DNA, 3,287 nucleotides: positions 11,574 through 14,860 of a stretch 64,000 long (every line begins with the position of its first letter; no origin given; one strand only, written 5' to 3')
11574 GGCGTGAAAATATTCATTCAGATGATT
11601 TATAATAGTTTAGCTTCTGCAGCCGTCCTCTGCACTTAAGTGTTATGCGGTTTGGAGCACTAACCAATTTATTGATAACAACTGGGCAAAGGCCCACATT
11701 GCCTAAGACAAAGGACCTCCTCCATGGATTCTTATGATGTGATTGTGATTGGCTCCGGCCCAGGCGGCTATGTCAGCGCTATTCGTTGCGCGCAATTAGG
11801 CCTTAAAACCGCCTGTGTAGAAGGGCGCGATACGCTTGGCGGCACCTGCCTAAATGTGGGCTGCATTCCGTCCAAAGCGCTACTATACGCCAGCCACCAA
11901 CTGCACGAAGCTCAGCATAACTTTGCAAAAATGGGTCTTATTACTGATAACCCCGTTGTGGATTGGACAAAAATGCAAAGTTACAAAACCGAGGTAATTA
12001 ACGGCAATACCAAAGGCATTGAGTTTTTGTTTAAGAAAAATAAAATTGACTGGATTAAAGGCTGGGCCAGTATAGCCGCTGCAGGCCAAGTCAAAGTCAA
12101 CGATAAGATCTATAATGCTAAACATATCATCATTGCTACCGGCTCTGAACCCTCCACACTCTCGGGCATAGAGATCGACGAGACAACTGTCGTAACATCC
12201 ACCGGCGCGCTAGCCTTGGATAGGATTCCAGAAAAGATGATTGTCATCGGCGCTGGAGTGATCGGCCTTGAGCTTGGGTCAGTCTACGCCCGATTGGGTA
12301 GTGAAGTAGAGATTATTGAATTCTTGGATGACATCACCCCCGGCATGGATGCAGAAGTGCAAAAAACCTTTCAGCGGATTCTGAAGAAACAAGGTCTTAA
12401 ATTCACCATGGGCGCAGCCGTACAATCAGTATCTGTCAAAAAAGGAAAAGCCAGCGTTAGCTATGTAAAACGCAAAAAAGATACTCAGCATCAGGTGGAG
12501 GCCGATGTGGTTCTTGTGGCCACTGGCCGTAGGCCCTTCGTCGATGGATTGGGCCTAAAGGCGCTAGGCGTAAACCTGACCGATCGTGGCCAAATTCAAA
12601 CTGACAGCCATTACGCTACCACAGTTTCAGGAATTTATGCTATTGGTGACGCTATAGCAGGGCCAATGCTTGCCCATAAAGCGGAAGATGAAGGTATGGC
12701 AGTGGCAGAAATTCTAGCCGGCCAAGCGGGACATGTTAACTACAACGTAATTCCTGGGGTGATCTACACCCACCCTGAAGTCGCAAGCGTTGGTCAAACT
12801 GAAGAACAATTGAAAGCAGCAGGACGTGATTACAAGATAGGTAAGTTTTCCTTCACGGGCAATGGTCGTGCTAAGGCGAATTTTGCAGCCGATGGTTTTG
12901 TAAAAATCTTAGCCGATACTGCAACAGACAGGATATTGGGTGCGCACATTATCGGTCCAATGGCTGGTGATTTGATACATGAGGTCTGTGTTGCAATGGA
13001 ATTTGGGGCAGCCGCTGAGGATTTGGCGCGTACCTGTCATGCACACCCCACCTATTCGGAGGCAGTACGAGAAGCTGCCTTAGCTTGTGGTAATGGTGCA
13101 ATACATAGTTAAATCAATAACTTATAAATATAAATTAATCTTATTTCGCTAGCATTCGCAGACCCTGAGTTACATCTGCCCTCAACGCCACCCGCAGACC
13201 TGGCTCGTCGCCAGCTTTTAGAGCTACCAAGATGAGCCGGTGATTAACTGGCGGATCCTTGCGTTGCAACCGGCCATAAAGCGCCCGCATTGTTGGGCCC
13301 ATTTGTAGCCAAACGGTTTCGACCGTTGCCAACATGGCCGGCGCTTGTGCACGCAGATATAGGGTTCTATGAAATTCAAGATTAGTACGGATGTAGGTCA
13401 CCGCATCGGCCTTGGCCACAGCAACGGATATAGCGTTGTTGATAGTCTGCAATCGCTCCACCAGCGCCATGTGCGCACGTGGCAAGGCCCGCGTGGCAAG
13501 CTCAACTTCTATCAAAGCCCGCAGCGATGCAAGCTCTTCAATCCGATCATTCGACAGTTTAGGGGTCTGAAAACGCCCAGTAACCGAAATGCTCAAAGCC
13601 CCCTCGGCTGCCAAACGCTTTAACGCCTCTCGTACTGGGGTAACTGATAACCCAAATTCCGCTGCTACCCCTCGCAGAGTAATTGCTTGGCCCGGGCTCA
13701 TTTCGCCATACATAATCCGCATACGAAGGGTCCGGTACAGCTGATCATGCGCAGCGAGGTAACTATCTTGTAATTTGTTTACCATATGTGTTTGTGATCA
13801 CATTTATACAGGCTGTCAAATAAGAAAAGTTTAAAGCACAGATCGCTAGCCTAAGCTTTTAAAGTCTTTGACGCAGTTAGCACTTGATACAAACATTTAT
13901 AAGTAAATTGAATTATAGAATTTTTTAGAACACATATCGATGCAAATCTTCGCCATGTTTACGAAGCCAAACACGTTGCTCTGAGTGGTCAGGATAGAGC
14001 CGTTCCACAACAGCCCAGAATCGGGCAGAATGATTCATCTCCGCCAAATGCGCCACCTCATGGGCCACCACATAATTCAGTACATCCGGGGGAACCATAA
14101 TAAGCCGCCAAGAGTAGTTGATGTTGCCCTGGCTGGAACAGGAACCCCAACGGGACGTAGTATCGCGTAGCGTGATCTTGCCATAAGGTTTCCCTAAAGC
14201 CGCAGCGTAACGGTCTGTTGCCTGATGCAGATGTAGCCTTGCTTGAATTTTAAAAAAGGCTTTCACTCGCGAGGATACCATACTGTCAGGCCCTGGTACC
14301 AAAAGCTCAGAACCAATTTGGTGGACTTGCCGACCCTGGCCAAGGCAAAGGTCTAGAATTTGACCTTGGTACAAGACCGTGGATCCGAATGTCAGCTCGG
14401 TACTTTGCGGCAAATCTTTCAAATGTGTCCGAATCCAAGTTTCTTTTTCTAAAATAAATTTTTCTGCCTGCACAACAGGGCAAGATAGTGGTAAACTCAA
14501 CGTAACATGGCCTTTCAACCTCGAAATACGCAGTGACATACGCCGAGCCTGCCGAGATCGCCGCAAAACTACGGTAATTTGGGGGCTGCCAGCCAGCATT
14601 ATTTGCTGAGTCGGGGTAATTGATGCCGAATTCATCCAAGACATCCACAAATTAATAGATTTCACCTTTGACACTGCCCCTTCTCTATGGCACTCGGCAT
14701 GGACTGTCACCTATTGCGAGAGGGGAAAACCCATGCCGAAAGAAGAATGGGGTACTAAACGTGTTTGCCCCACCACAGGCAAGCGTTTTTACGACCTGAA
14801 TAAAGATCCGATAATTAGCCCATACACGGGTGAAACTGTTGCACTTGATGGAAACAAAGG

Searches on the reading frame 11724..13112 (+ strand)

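Call 65: search_protein_families(library=pfam, proteins=[window:11724-13112:+], max_evalue=0.000001)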
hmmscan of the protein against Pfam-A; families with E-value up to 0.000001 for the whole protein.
window:11724-13112:+ (462 aa): 8 families
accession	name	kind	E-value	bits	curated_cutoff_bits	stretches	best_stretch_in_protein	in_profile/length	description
PF07992.20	Pyr_redox_2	-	1.2e-71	242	26.1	1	4-324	1-291/291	Pyridine nucleotide-disulphide oxidoreductase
PF02852.28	Pyr_redox_dim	-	5.2e-42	142.9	25.3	1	343-452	1-110/110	Pyridine nucleotide-disulphide oxidoreductase, dimerisation domain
PF00070.33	Pyr_redox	-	8.1e-21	74.8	22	1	171-246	1-75/82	Pyridine nucleotide-disulphide oxidoreductase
PF13738.12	Pyr_redox_3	-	2.6e-11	43.8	30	1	122-308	115-305/305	Pyridine nucleotide-disulphide oxidoreductase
PF12831.13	FAD_oxidored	-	8e-10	39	27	1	5-47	1-43/416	FAD dependent oxidoreductase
PF01134.28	GIDA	-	2.7e-08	33.7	22.1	1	5-141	1-150/391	Glucose inhibited division protein A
PF13450.12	NAD_binding_8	-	4.9e-08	33.6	21.9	0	8-45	1-38/68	NAD(P)-binding Rossmann-like domain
PF00890.30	FAD_binding_2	-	8.2e-07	29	20.4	0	5-41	1-37/414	FAD binding domain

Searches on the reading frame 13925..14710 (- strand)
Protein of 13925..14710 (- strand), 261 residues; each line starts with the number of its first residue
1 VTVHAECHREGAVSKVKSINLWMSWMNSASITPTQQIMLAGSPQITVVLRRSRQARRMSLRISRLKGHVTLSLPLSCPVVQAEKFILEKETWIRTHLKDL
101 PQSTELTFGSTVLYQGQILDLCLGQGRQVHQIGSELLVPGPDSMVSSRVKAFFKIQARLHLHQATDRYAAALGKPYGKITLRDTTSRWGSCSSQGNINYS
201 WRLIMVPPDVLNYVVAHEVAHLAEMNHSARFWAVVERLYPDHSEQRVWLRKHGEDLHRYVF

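Call 65: search_protein_families(library=pfam, proteins=[window:13925-14710:-], max_evalue=0.000001)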
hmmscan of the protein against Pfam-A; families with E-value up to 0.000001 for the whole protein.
window:13925-14710:- (261 aa): 1 family
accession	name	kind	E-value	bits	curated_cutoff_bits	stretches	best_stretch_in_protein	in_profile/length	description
PF01863.23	YgjP-like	-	8.3e-51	173.4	26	1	56-252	1-207/207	YgjP-like, metallopeptidase domain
